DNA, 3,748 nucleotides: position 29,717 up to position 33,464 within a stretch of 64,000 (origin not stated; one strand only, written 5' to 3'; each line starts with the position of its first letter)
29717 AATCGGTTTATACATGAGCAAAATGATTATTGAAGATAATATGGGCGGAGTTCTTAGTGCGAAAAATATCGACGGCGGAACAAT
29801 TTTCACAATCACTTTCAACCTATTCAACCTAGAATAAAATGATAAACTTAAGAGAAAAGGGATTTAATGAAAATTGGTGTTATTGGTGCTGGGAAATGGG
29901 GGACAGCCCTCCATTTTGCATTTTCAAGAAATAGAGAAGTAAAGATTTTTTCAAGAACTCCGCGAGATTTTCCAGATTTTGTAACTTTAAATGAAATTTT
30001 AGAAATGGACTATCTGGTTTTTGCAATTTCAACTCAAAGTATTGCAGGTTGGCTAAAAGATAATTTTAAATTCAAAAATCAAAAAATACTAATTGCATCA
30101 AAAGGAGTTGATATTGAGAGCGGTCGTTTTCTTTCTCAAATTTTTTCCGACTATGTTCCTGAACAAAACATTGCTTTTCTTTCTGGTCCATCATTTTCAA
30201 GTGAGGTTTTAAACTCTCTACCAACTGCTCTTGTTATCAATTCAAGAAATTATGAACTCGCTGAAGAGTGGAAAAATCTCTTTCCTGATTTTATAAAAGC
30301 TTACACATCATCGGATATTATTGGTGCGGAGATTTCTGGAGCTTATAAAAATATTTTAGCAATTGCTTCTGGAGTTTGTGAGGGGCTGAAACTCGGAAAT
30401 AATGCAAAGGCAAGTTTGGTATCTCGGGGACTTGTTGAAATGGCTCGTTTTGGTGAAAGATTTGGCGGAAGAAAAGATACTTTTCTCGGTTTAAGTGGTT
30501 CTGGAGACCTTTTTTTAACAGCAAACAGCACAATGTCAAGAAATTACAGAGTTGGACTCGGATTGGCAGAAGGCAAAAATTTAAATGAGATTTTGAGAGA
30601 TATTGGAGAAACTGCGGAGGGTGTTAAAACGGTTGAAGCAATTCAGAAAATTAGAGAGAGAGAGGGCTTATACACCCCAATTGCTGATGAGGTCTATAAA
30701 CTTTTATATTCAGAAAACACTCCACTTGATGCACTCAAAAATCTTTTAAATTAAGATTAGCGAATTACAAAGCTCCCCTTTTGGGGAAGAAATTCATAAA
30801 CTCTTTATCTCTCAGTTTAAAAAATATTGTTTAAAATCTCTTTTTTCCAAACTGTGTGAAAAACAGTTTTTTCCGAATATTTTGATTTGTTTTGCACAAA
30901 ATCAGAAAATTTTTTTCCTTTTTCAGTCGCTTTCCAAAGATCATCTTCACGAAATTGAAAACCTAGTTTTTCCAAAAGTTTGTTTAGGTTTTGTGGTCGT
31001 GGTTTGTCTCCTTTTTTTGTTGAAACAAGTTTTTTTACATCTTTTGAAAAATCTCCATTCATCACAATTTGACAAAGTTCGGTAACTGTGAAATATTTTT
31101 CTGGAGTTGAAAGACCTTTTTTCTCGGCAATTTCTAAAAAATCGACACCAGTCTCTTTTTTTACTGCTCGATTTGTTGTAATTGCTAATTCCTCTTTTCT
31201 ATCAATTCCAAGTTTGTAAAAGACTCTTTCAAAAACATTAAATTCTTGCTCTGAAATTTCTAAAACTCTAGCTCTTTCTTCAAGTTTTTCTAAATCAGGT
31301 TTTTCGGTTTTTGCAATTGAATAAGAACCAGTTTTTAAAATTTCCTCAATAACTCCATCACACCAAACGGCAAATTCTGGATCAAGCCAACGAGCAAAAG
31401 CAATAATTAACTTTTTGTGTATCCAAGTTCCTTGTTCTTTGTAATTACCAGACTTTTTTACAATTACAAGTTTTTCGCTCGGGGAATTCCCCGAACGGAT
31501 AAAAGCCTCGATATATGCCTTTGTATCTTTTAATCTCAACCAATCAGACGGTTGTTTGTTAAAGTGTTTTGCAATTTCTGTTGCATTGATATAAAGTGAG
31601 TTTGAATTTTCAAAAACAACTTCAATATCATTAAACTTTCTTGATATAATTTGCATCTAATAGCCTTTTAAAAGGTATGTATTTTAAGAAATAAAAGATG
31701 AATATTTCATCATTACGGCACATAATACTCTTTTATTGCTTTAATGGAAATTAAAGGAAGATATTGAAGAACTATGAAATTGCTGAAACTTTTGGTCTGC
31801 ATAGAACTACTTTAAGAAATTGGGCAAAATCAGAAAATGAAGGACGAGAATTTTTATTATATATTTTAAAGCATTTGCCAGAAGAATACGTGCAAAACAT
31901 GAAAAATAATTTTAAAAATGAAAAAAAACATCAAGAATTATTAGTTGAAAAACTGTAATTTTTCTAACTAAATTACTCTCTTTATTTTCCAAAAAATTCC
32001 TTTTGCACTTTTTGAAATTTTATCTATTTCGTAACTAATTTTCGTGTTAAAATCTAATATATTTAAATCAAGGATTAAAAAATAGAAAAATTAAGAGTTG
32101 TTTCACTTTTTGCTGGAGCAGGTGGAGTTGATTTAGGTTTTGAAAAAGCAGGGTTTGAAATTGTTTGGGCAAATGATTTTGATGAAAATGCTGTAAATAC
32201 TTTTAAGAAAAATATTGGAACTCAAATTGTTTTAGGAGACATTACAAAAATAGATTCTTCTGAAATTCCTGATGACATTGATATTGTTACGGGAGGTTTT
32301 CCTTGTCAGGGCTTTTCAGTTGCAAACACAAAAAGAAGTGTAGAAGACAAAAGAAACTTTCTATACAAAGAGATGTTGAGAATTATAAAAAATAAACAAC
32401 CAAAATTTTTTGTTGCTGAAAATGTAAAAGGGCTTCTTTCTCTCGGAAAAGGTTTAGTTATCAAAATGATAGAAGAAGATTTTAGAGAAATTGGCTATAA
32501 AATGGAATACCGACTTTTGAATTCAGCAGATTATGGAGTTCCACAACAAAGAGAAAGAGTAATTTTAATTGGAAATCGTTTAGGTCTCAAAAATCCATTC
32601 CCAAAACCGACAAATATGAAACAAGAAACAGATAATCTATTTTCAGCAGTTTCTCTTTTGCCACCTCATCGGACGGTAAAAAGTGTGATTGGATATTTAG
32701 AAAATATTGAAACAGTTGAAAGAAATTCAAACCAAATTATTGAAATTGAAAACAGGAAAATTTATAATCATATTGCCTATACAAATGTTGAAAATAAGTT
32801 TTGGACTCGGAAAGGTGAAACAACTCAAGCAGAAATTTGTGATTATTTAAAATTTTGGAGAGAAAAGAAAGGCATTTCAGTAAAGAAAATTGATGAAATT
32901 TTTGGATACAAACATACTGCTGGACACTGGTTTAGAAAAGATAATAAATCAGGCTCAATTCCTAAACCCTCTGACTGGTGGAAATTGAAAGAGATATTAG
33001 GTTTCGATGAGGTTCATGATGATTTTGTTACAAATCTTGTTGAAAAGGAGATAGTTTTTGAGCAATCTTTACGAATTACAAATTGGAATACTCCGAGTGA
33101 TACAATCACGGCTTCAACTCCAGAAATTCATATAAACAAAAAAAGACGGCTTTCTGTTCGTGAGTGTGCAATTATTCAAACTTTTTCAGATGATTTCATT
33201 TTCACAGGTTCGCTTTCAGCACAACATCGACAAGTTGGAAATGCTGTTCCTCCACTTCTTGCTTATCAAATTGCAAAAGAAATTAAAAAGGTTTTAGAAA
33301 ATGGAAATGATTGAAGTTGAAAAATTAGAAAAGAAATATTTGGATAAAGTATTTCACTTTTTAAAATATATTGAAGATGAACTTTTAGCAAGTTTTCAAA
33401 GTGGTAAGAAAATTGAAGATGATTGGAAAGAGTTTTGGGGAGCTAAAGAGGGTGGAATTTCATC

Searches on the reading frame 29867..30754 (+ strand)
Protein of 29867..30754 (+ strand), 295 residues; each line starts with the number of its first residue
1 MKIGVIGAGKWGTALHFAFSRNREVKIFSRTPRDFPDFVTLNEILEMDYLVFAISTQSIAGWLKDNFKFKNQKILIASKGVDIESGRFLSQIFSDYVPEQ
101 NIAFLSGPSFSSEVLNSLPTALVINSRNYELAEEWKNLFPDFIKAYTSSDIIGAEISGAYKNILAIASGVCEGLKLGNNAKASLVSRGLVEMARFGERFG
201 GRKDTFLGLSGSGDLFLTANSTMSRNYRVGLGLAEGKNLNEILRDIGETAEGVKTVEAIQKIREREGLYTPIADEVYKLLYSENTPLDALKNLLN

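Call 53: search_protein_families(library=pfam, proteins=[window:29867-30754:+], max_evalue=0.001)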
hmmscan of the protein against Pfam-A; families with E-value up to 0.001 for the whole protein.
window:29867-30754:+ (295 aa): 3 families
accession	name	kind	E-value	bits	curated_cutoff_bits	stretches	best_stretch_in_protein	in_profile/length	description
PF07479.19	NAD_Gly3P_dh_C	-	5.5e-49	166.5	25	1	150-290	1-141/142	NAD-dependent glycerol-3-phosphate dehydrogenase C-terminus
PF01210.29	NAD_Gly3P_dh_N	-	2.2e-22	80.2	23.1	2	46-131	69-157/158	NAD-dependent glycerol-3-phosphate dehydrogenase N-terminus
PF20618.3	GPD_NAD_C_bact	-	4.3e-15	56.5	27.6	1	210-276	1-66/66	Bacterial GPD, NAD-dependent C-terminal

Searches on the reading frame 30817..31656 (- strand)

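Call 53: search_protein_families(library=pfam, proteins=[window:30817-31656:-], max_evalue=0.001)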
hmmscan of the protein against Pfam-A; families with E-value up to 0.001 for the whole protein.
window:30817-31656:- (279 aa): 1 family
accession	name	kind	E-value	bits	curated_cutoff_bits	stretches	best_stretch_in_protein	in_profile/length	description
PF04383.19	KilA-N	-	4.5e-26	91.2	23.8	1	7-107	2-105/107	KilA-N domain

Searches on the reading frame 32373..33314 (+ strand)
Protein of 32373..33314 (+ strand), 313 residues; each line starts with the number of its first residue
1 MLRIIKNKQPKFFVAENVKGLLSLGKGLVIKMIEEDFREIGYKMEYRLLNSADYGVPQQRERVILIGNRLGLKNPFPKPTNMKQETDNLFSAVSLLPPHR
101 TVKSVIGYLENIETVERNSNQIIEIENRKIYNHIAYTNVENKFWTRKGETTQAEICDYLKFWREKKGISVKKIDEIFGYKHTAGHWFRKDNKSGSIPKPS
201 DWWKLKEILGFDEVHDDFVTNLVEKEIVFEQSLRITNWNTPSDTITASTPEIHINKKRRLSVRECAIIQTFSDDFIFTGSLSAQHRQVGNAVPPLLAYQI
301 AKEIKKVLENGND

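Call 53: search_protein_families(library=pfam, proteins=[window:32373-33314:+], max_evalue=0.001)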
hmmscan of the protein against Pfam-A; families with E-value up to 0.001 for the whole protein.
window:32373-33314:+ (313 aa): 1 family
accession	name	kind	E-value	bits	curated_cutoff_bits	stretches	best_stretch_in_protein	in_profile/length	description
PF00145.23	DNA_methylase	-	2.8e-45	155.6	22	1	2-306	95-324/324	C-5 cytosine-specific DNA methylase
